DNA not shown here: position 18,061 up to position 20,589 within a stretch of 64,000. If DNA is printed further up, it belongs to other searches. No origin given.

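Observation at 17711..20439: Low-GC island between two paralogous Ser/Thr kinases encodes an AEP primase-polymerase–SF2 helicase fusion plus a HigA2-type HTH regulator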

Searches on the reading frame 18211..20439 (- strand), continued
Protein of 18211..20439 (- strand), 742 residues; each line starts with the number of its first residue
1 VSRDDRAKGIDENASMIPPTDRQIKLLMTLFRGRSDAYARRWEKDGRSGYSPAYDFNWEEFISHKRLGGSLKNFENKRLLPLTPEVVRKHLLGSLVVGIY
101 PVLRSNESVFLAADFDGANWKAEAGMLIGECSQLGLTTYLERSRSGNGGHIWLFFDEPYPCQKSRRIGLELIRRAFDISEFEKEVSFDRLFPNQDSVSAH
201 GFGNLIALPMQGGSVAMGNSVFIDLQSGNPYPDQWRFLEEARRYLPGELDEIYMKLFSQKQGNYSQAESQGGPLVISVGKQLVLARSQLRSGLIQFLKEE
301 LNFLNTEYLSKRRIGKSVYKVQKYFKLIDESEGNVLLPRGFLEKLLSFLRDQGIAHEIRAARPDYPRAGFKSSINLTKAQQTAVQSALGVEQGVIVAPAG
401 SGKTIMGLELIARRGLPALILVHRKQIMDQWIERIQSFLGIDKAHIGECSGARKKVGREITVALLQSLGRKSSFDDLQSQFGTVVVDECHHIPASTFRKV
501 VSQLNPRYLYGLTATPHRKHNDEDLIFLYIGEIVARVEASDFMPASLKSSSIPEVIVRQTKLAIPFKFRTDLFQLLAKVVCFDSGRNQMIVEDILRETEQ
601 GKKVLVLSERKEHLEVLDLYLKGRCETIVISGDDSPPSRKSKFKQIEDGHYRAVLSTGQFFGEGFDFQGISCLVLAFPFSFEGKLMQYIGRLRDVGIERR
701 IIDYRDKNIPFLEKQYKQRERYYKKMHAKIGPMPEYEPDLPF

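Call 16: find_homologous_proteins(query=window:18211-20439:-, max_evalue=0.00001)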
Query window:18211-20439:- (742 aa): 8000 proteins with E <= 0.00001 among 8000 candidates; the best 120 are listed.
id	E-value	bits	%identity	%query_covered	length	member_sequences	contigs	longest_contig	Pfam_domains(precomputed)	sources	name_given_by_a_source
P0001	0.0e+0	1625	100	96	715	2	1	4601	PF00270.36,PF22548.3,PF00271.38,PF04851.22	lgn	-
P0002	0.0e+0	1311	79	98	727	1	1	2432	PF00270.36,PF22548.3,PF18766.8,PF13401.13,PF00271.38,PF04851.22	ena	-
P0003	0.0e+0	1146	69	96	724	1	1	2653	PF00270.36,PF22548.3,PF18766.8,PF00271.38,PF04851.22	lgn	-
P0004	0.0e+0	1119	68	96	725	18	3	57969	PF00270.36,PF22548.3,PF00271.38,PF04851.22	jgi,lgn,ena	jgi:superfamily II DNA or RNA helicase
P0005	0.0e+0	1117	68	96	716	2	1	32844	PF00270.36,PF22548.3,PF00271.38,PF04851.22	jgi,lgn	jgi:hypothetical protein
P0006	0.0e+0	1115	67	96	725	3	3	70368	PF00270.36,PF22548.3,PF00271.38,PF04851.22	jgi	-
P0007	0.0e+0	1111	68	96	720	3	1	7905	PF00270.36,PF22548.3,PF00271.38,PF04851.22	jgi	-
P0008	0.0e+0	1110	68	96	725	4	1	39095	PF00270.36,PF22548.3,PF00271.38,PF04851.22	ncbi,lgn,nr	ncbi:MAG: DEAD/DEAH box helicase family protein [Ignavibacteria bacterium]|nr:DEAD/DEAH box helicase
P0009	0.0e+0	1103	69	95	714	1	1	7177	PF00270.36,PF22548.3,PF18766.8,PF04851.22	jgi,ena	-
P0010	0.0e+0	1101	66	96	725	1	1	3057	PF00270.36,PF22548.3,PF00271.38,PF04851.22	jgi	-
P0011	0.0e+0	1100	67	95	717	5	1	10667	PF00270.36,PF22548.3,PF18766.8,PF00271.38,PF04851.22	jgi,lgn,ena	-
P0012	0.0e+0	1099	66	97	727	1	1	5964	PF00270.36,PF22548.3,PF00271.38,PF04851.22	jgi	jgi:superfamily II DNA or RNA helicase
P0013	0.0e+0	1099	68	95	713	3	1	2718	PF00270.36,PF22548.3,PF00271.38,PF04851.22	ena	-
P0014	0.0e+0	1098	66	97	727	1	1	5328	PF00270.36,PF22548.3,PF00271.38,PF04851.22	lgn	-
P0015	0.0e+0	1098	66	96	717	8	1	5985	PF00270.36,PF22548.3,PF18766.8,PF00271.38,PF04851.22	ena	-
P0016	0.0e+0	1096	66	97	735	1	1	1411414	PF00270.36,PF22548.3,PF00271.38,PF04851.22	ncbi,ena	-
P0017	0.0e+0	1094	66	96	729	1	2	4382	PF00270.36,PF22548.3,PF00271.38,PF04851.22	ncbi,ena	-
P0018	0.0e+0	1094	67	95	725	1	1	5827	PF00270.36,PF22548.3,PF00271.38,PF04851.22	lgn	-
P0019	0.0e+0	1093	66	96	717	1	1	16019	PF00270.36,PF22548.3,PF18766.8,PF00271.38,PF04851.22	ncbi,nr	ncbi:MAG: DEAD/DEAH box helicase [Patescibacteria group bacterium]|nr:DEAD/DEAH box helicase [Patesc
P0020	0.0e+0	1089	66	96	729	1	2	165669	PF00270.36,PF22548.3,PF00271.38,PF04851.22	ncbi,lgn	-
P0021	0.0e+0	1088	65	96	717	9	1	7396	PF00270.36,PF22548.3,PF00271.38,PF04851.22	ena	-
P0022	0.0e+0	1087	65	96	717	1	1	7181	PF00270.36,PF22548.3,PF00271.38,PF04851.22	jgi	-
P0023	0.0e+0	1087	66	95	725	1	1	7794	PF00270.36,PF22548.3,PF00271.38,PF04851.22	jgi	jgi:superfamily II DNA or RNA helicase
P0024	0.0e+0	1086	66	96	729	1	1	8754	PF00270.36,PF22548.3,PF00271.38,PF04851.22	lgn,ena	-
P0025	0.0e+0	1086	65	96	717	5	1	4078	PF00270.36,PF22548.3,PF00271.38,PF04851.22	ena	-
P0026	0.0e+0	1083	67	95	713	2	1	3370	PF00270.36,PF22548.3,PF00271.38,PF04851.22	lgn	-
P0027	0.0e+0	1083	66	96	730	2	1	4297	PF00270.36,PF22548.3,PF18766.8,PF00271.38,PF04851.22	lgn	-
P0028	0.0e+0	1083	68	93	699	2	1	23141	PF00270.36,PF22548.3,PF00271.38,PF04851.22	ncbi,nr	ncbi:MAG: DEAD/DEAH box helicase family protein, partial [Ignavibacteriales bacterium]|nr:DEAD/DEAH 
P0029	0.0e+0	1083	65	96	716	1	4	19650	PF00270.36,PF22548.3,PF18766.8,PF00271.38,PF04851.22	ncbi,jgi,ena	-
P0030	0.0e+0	1081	65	96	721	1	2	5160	PF00270.36,PF22548.3,PF00271.38,PF04851.22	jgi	jgi:superfamily II DNA or RNA helicase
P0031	0.0e+0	1080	66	96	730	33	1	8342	PF00270.36,PF22548.3,PF18766.8,PF00271.38,PF04851.22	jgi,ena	-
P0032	0.0e+0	1080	66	95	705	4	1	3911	PF00270.36,PF22548.3,PF00271.38,PF04851.22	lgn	-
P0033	0.0e+0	1080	65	96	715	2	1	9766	PF00270.36,PF22548.3,PF00271.38,PF04851.22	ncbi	-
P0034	0.0e+0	1080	66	95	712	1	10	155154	PF00270.36,PF22548.3,PF18766.8,PF00271.38,PF04851.22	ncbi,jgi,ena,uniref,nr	ncbi:hypothetical protein A2316_00925 [Candidatus Falkowbacteria bacterium RIFOXYB2_FULL_38_15]|unir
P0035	0.0e+0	1078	64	96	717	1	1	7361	PF00270.36,PF22548.3,PF18766.8,PF00271.38,PF04851.22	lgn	-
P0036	0.0e+0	1077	65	98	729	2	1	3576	PF00270.36,PF22548.3,PF00271.38,PF04851.22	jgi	jgi:superfamily II DNA or RNA helicase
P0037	0.0e+0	1077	67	95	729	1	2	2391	PF00270.36,PF22548.3,PF18766.8,PF00271.38,PF04851.22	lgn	-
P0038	0.0e+0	1076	65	96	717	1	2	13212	PF00270.36,PF22548.3,PF18766.8,PF00271.38,PF04851.22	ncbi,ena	-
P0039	0.0e+0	1075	64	96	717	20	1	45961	PF00270.36,PF22548.3,PF00271.38,PF04851.22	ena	-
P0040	0.0e+0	1074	65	96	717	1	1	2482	PF00270.36,PF22548.3,PF18766.8,PF00271.38,PF04851.22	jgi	-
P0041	0.0e+0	1074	64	96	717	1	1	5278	PF00270.36,PF22548.3,PF18766.8,PF00271.38,PF04851.22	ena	-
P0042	0.0e+0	1074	64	96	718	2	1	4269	PF00270.36,PF22548.3,PF18766.8,PF00271.38,PF04851.22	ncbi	-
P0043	0.0e+0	1073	64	96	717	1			PF00270.36,PF22548.3,PF18766.8,PF00271.38,PF04851.22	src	-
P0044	0.0e+0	1072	64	96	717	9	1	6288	PF00270.36,PF22548.3,PF00271.38,PF04851.22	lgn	-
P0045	0.0e+0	1072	64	96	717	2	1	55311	PF00270.36,PF22548.3,PF00271.38,PF04851.22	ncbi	-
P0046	0.0e+0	1072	64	96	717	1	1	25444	PF00270.36,PF22548.3,PF18766.8,PF00271.38,PF04851.22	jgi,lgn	jgi:superfamily II DNA or RNA helicase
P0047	0.0e+0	1070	64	96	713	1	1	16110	PF00270.36,PF22548.3,PF18766.8,PF00271.38,PF04851.22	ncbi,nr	ncbi:DEAD/DEAH box helicase family protein [Candidatus Azambacteria bacterium]|nr:DEAD/DEAH box heli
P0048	0.0e+0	1070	64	96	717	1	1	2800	PF00270.36,PF22548.3,PF18766.8,PF00271.38,PF04851.22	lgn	-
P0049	0.0e+0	1067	65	96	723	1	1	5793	PF00270.36,PF22548.3,PF00271.38,PF04851.22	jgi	-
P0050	0.0e+0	1066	65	95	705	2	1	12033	PF00270.36,PF22548.3,PF18766.8,PF00271.38,PF04851.22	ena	-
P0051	0.0e+0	1065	63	96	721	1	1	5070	PF00270.36,PF22548.3,PF00271.38,PF04851.22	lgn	-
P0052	0.0e+0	1065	65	95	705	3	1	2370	PF00270.36,PF22548.3,PF00271.38,PF04851.22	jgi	-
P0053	0.0e+0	1064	63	96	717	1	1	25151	PF00270.36,PF22548.3,PF00271.38,PF04851.22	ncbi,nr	ncbi:MAG: DEAD/DEAH box helicase family protein [Parcubacteria group bacterium]|nr:DEAD/DEAH box hel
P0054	0.0e+0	1063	65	96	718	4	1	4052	PF00270.36,PF00176.30,PF22548.3,PF18766.8,PF00271.38,PF04851.22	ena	-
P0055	0.0e+0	1063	64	98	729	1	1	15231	PF00270.36,PF22548.3,PF04851.22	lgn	-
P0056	0.0e+0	1063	63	97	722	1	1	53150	PF00270.36,PF22548.3,PF18766.8,PF00271.38,PF04851.22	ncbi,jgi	ncbi:MAG: DEAD/DEAH box helicase family protein [Candidatus Paceibacterota bacterium]|jgi:superfamil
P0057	0.0e+0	1061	64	96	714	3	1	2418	PF00270.36,PF22548.3,PF00271.38,PF04851.22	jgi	-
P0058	0.0e+0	1061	64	96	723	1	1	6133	PF00270.36,PF22548.3,PF18766.8,PF00271.38,PF04851.22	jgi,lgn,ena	-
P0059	0.0e+0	1060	64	96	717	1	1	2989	PF00270.36,PF22548.3,PF00271.38,PF04851.22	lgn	-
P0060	0.0e+0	1059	64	96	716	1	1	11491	PF00270.36,PF00176.30,PF22548.3,PF18766.8,PF00271.38,PF04851.22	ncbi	-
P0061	0.0e+0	1057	65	96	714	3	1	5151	PF00270.36,PF22548.3,PF00271.38,PF04851.22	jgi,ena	-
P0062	0.0e+0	1056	64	95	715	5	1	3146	PF00270.36,PF22548.3,PF00271.38,PF04851.22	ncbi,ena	-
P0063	0.0e+0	1055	64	95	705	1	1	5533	PF00270.36,PF22548.3,PF18766.8,PF00271.38,PF04851.22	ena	-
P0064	0.0e+0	1054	63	96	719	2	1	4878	PF00270.36,PF22548.3,PF18766.8,PF00271.38,PF04851.22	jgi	jgi:superfamily II DNA or RNA helicase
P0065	0.0e+0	1053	64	96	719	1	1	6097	PF00270.36,PF00176.30,PF22548.3,PF18766.8,PF00271.38,PF04851.22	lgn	-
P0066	0.0e+0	1052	64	96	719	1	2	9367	PF00270.36,PF22548.3,PF18766.8,PF00271.38,PF04851.22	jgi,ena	-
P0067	0.0e+0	1052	64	95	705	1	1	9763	PF00270.36,PF22548.3,PF18766.8,PF00271.38,PF04851.22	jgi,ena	-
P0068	0.0e+0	1052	63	96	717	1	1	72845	PF00270.36,PF22548.3,PF00271.38,PF04851.22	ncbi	ncbi:MAG: TOTE conflict system archaeo-eukaryotic primase domain-containing protein [Ignavibacteriac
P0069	0.0e+0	1052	63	96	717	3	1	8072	PF00270.36,PF22548.3,PF18766.8,PF00271.38,PF04851.22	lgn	-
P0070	0.0e+0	1051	63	96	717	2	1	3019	PF00270.36,PF22548.3,PF00271.38,PF04851.22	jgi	-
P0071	0.0e+0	1049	62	96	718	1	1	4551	PF00270.36,PF22548.3,PF18766.8,PF00271.38,PF04851.22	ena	-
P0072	0.0e+0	1048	64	96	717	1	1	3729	PF00270.36,PF22548.3,PF18766.8,PF00271.38,PF04851.22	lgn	-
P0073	0.0e+0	1048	63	94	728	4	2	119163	PF00270.36,PF22548.3,PF00271.38,PF04851.22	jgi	jgi:superfamily II DNA or RNA helicase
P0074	0.0e+0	1046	63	96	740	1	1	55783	PF00270.36,PF22548.3,PF18766.8,PF00271.38,PF04851.22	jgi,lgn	jgi:superfamily II DNA or RNA helicase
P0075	0.0e+0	1046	64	96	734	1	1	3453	PF00270.36,PF22548.3,PF18766.8,PF13401.13,PF00271.38,PF04851.22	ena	-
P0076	0.0e+0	1045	64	94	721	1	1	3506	PF00270.36,PF22548.3,PF18766.8,PF00271.38,PF04851.22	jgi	-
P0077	0.0e+0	1045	62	96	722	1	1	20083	PF00270.36,PF22548.3,PF18766.8,PF00271.38,PF04851.22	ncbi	ncbi:MAG: DEAD/DEAH box helicase family protein [Candidatus Vogelbacteria bacterium]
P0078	0.0e+0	1044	63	97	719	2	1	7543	PF00270.36,PF22548.3,PF18766.8,PF00271.38,PF04851.22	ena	-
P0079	0.0e+0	1044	64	94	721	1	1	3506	PF00270.36,PF22548.3,PF18766.8,PF00271.38,PF04851.22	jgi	-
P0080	0.0e+0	1043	63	97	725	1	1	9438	PF00270.36,PF22548.3,PF00271.38,PF04851.22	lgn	-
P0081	0.0e+0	1042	64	95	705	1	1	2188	PF00270.36,PF22548.3,PF00271.38,PF04851.22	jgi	jgi:superfamily II DNA or RNA helicase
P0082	0.0e+0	1042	64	96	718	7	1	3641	PF00270.36,PF22548.3,PF00271.38,PF04851.22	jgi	jgi:superfamily II DNA or RNA helicase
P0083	0.0e+0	1042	63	96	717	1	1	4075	PF00270.36,PF22548.3,PF00271.38,PF04851.22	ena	-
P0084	0.0e+0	1042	63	96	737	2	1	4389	PF00270.36,PF22548.3,PF18766.8,PF00271.38,PF04851.22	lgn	-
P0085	0.0e+0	1042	63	96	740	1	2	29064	PF00270.36,PF22548.3,PF18766.8,PF00271.38,PF04851.22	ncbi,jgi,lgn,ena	jgi:superfamily II DNA or RNA helicase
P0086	0.0e+0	1042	64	95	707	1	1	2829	PF00270.36,PF22548.3,PF00271.38,PF04851.22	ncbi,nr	ncbi:DEAD/DEAH box helicase family protein [Candidatus Jorgensenbacteria bacterium]|nr:DEAD/DEAH box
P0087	0.0e+0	1039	63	97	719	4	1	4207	PF00270.36,PF22548.3,PF18766.8,PF00271.38,PF04851.22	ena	-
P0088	0.0e+0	1039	63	96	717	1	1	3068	PF00270.36,PF22548.3,PF18766.8,PF00271.38,PF04851.22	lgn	-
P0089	0.0e+0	1038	63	96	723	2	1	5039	PF00270.36,PF22548.3,PF00271.38,PF04851.22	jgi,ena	-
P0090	0.0e+0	1035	64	93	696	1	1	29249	PF00270.36,PF22548.3,PF18766.8,PF13401.13,PF00271.38,PF04851.22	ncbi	-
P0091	0.0e+0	1034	62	96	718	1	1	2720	PF00270.36,PF22548.3,PF18766.8,PF00271.38,PF04851.22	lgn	-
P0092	0.0e+0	1032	62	96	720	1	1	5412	PF00270.36,PF22548.3,PF00271.38,PF04851.22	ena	-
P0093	0.0e+0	1031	63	93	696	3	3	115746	PF00270.36,PF22548.3,PF18766.8,PF00271.38,PF04851.22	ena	-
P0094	0.0e+0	1028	62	97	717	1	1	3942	PF00270.36,PF22548.3,PF18766.8,PF00271.38,PF04851.22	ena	-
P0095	0.0e+0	1026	63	95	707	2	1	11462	PF00270.36,PF22548.3,PF18766.8,PF00271.38,PF04851.22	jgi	-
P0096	0.0e+0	1023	62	95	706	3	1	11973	PF00270.36,PF22548.3,PF18766.8,PF00271.38,PF04851.22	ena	-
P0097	0.0e+0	1022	63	95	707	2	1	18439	PF00270.36,PF22548.3,PF00271.38,PF04851.22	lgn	-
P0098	0.0e+0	1022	61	97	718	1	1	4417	PF00270.36,PF22548.3,PF18766.8,PF00271.38,PF04851.22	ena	-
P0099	0.0e+0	1022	62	96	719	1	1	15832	PF00270.36,PF22548.3,PF00271.38,PF04851.22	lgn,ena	-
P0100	0.0e+0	1021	61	96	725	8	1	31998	PF00270.36,PF22548.3,PF00271.38,PF04851.22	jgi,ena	-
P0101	0.0e+0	1017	63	96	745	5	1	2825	PF00270.36,PF22548.3,PF18766.8,PF00271.38,PF04851.22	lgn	-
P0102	0.0e+0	1017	62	96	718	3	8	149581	PF00270.36,PF22548.3,PF18766.8,PF13401.13,PF00271.38,PF04851.22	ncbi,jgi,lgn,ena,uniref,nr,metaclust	ncbi:MAG: hypothetical protein A3A33_02425 [Candidatus Yanofskybacteria bacterium RIFCSPLOWO2_01_FUL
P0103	0.0e+0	1013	61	97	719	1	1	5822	PF00270.36,PF22548.3,PF00271.38,PF04851.22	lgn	-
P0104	0.0e+0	1012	61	96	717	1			PF00270.36,PF22548.3,PF18766.8,PF00271.38,PF04851.22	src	-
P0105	0.0e+0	1012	61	97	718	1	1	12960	PF00270.36,PF22548.3,PF18766.8,PF00271.38,PF04851.22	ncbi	-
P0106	0.0e+0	1011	63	95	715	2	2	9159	PF00270.36,PF22548.3,PF00271.38,PF04851.22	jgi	jgi:superfamily II DNA or RNA helicase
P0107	0.0e+0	1011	66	92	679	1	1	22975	PF00270.36,PF22548.3,PF00271.38,PF04851.22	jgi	-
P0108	2.0e-298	1010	60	96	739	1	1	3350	PF00270.36,PF22548.3,PF00271.38,PF04851.22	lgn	-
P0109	1.7e-297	1007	61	96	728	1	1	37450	PF00270.36,PF22548.3,PF18766.8,PF00271.38,PF04851.22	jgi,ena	jgi:superfamily II DNA or RNA helicase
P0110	2.3e-297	1006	61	96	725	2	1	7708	PF00270.36,PF22548.3,PF18766.8,PF00271.38,PF04851.22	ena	-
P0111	4.7e-296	1002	61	96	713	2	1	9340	PF00270.36,PF22548.3,PF18766.8,PF00271.38,PF04851.22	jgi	jgi:Uncharacterized protein conserved in bacteria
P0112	1.4e-295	1000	60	96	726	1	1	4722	PF00270.36,PF22548.3,PF18766.8,PF13401.13,PF00271.38,PF04851.22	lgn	-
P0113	1.3e-294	997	61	96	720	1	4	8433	PF00270.36,PF22548.3,PF00271.38,PF04851.22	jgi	jgi:superfamily II DNA or RNA helicase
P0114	2.2e-293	993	60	96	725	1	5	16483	PF00270.36,PF22548.3,PF18766.8,PF00271.38,PF04851.22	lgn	-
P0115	2.8e-293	993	60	95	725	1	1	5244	PF00270.36,PF00176.30,PF22548.3,PF00271.38,PF04851.22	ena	-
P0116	2.0e-292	990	59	96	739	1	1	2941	PF00270.36,PF22548.3,PF18766.8,PF00271.38,PF04851.22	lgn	-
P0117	1.5e-291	987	61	96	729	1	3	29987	PF00270.36,PF22548.3,PF00271.38,PF04851.22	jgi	jgi:superfamily II DNA or RNA helicase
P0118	1.9e-291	987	59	95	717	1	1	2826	PF00270.36,PF22548.3,PF00271.38,PF04851.22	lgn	-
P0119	4.0e-289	979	60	96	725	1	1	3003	PF00270.36,PF22548.3,PF00271.38,PF04851.22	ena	-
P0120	1.9e-288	977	59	96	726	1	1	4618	PF00270.36,PF22548.3,PF18766.8,PF00271.38,PF04851.22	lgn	-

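Call 18: find_encoding_contigs(protein=P0001, flank=10000, max_places=4)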
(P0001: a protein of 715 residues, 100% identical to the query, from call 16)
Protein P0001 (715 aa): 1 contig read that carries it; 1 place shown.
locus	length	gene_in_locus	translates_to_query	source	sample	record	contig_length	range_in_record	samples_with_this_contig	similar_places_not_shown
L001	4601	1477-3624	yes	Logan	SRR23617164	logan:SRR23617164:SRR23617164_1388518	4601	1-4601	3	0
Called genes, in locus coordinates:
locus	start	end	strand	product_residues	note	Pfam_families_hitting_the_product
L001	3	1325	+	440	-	?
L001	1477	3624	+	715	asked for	PF22548:AEP-TOTE, PF00270:DEAD, PF04851:ResIII, PF00271:Helicase_C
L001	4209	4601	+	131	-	?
